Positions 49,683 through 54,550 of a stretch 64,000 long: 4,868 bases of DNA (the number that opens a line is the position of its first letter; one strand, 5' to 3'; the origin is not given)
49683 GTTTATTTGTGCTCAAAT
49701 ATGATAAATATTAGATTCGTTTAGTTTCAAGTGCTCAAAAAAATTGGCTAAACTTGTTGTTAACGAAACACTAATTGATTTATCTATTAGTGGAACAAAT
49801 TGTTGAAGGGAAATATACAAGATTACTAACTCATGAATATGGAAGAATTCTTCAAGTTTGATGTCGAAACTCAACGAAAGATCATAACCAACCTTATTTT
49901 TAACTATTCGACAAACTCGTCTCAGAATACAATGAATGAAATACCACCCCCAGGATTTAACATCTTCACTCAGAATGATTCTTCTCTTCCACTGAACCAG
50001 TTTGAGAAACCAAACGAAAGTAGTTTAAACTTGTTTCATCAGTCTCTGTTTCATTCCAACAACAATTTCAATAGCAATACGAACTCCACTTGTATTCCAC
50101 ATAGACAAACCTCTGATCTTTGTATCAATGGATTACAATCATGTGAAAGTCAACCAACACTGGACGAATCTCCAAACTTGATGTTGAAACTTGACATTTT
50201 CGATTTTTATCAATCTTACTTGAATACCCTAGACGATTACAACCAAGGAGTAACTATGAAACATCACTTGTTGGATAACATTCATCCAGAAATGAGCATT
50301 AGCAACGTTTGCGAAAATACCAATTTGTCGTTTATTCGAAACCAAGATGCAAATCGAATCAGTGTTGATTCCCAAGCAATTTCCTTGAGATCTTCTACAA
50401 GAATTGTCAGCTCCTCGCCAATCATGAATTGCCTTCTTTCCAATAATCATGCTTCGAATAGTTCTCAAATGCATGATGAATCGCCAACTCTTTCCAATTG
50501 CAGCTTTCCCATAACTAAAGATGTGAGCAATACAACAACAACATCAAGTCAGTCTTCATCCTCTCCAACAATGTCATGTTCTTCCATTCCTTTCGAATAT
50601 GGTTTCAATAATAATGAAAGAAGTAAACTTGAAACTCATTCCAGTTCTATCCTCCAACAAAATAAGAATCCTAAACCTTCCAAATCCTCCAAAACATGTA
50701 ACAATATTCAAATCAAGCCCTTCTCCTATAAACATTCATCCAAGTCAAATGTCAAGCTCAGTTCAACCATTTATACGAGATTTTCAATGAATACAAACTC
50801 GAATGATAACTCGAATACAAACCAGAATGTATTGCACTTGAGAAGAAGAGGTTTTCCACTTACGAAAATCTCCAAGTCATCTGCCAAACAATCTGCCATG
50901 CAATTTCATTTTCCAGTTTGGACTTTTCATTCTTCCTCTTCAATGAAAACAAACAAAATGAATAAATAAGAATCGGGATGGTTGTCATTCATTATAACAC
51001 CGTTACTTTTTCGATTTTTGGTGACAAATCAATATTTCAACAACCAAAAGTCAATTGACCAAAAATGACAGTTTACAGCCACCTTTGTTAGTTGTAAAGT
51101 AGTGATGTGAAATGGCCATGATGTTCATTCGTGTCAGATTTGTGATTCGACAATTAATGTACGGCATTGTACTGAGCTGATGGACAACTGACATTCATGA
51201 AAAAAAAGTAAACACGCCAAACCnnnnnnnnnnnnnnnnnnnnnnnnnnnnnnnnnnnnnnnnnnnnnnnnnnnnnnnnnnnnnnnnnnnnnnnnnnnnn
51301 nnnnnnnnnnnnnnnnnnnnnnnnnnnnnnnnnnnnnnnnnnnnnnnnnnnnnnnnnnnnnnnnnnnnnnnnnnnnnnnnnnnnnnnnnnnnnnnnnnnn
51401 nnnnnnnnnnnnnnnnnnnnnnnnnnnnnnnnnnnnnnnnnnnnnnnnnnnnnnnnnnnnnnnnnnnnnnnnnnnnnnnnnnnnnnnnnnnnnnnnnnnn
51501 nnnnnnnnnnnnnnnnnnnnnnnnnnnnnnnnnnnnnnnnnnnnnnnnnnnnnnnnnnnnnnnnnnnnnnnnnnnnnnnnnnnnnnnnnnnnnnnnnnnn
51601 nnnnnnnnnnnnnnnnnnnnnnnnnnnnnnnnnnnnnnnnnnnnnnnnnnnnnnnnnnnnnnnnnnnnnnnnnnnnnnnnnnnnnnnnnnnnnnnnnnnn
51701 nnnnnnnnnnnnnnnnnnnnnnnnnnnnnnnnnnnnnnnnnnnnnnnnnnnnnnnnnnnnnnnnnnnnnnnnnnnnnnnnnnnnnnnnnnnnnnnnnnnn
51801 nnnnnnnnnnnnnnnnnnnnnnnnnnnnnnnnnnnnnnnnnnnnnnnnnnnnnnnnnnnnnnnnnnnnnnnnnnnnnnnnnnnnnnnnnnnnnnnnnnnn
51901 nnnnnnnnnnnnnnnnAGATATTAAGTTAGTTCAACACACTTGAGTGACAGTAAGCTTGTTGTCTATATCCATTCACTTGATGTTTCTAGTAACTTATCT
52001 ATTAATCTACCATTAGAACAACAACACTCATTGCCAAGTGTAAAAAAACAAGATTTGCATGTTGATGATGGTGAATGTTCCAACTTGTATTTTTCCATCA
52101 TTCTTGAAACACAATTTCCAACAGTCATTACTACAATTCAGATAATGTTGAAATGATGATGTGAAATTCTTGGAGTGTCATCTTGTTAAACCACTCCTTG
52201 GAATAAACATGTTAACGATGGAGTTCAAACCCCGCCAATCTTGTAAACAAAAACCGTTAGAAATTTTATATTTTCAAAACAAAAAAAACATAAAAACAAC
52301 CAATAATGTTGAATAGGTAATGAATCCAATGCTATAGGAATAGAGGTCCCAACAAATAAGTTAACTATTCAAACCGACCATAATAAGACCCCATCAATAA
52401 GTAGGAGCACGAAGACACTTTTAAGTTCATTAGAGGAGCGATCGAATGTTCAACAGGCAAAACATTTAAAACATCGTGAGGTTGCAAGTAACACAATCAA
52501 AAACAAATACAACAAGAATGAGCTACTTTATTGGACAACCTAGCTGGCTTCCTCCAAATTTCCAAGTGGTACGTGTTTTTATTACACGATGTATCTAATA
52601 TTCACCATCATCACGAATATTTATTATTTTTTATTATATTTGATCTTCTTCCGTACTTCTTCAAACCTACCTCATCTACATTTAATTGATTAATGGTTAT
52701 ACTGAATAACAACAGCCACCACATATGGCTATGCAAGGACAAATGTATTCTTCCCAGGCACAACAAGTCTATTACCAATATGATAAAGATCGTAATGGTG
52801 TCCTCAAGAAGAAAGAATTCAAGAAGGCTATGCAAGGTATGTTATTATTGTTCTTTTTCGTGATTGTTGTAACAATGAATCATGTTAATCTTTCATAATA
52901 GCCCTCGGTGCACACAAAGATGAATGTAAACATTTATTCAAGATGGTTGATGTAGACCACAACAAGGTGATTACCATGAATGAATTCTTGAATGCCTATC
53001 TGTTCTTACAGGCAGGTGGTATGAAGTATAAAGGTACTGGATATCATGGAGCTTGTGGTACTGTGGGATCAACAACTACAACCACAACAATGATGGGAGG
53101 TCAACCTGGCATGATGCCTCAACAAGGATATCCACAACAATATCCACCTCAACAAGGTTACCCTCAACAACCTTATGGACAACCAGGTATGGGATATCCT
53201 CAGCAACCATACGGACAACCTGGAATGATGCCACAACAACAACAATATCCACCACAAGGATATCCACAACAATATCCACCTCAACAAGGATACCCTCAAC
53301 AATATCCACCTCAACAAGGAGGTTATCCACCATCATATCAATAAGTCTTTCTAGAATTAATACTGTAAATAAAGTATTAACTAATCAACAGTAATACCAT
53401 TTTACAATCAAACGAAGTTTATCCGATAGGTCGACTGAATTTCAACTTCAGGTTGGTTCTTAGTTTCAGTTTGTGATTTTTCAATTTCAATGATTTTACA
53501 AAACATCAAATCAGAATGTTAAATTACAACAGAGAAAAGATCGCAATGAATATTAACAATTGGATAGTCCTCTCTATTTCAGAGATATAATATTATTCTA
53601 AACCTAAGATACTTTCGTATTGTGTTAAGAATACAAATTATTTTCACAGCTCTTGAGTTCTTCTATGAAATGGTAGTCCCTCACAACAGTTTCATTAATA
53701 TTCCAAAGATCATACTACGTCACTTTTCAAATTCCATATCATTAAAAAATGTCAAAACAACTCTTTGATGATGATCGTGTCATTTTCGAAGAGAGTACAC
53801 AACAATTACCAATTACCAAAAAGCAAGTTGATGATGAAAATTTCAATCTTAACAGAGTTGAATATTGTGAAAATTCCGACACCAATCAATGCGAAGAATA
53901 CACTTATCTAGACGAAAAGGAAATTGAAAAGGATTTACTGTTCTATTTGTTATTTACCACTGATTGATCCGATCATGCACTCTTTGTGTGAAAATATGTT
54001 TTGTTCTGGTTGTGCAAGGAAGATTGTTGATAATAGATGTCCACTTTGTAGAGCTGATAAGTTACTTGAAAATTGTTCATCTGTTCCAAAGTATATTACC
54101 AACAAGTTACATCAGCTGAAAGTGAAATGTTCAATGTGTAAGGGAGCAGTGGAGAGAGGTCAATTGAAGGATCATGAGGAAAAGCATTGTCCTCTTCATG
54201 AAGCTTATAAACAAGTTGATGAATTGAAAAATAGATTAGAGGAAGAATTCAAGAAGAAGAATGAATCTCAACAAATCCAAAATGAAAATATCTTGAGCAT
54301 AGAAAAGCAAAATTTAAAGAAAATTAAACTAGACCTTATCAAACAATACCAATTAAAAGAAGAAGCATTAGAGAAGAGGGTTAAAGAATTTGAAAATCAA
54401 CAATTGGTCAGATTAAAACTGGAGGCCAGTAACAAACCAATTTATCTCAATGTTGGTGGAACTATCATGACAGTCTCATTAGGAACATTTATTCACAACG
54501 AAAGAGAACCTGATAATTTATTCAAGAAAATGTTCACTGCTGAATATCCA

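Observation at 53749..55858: A RING-TRAF-BTB(T1)-pentapeptide-TLDc gene has its N-terminus in a different frame, pointing to a frameshift or sequencing indel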

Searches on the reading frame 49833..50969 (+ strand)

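Call 28: search_protein_families(library=pfam, proteins=[window:49833-50969:+], max_evalue=0.01)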
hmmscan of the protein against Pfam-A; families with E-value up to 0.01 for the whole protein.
window:49833-50969:+ (378 aa): 1 family
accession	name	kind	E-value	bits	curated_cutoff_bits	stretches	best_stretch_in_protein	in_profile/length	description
PF19610.4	DUF6115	-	0.002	19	27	1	256-349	29-119/134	Family of unknown function (DUF6115)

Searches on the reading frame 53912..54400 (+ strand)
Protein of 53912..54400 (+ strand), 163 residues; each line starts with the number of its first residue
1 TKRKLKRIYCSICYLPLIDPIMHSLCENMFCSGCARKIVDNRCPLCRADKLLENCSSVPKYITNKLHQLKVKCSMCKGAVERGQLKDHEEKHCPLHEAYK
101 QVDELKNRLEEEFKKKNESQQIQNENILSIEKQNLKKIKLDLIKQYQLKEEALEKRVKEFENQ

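Call 32: search_solved_structures(query=window:53912-54400:+, max_evalue=1, show_alignments=2)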
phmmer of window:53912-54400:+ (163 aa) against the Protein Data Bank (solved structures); distinct sequences matched with E-value up to 1: 51.
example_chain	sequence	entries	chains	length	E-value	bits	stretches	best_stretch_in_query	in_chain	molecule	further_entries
5din_A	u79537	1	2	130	0.00031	24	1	8-94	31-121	Ligand of Numb protein X 2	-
6fga_A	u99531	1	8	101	0.0004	23.6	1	6-71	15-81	E3 ubiquitin-protein ligase TRIM21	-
1jm7_B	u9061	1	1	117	0.00045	23.5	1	5-90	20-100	BRCA1-ASSOCIATED RING DOMAIN PROTEIN 1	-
6s53_B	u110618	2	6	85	0.00048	23.4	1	6-70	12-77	E3 ubiquitin-protein ligase TRIM21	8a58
7jzv_B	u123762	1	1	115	0.00057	23.1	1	5-90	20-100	BRCA1-associated RING domain protein 1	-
1rmd_A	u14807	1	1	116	0.00062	23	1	5-85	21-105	RAG1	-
9lqv_A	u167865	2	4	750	0.0007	22.8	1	5-93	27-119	V(D)J recombination-activating protein 1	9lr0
9lqo_A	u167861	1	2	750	0.0007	22.8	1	5-93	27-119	V(D)J recombination-activating protein 1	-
6xnx_A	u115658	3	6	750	0.0007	22.8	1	5-93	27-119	V(D)J recombination-activating protein 1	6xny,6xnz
9lqp_A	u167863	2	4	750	0.00073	22.8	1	5-93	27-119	V(D)J recombination-activating protein 1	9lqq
6v0v_A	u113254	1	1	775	0.00075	22.7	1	5-93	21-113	V(D)J recombination-activating protein 1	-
5olm_A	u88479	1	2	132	0.00077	22.7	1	7-74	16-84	E3 ubiquitin-protein ligase TRIM21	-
6cg0_A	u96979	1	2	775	0.00077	22.7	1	5-93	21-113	V(D)J recombination-activating protein 1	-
6cij_A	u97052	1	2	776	0.00077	22.7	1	5-93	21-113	V(D)J recombination-activating protein 1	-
8off_Ea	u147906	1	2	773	0.00078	22.7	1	6-116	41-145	BRCA1 associated RING domain 1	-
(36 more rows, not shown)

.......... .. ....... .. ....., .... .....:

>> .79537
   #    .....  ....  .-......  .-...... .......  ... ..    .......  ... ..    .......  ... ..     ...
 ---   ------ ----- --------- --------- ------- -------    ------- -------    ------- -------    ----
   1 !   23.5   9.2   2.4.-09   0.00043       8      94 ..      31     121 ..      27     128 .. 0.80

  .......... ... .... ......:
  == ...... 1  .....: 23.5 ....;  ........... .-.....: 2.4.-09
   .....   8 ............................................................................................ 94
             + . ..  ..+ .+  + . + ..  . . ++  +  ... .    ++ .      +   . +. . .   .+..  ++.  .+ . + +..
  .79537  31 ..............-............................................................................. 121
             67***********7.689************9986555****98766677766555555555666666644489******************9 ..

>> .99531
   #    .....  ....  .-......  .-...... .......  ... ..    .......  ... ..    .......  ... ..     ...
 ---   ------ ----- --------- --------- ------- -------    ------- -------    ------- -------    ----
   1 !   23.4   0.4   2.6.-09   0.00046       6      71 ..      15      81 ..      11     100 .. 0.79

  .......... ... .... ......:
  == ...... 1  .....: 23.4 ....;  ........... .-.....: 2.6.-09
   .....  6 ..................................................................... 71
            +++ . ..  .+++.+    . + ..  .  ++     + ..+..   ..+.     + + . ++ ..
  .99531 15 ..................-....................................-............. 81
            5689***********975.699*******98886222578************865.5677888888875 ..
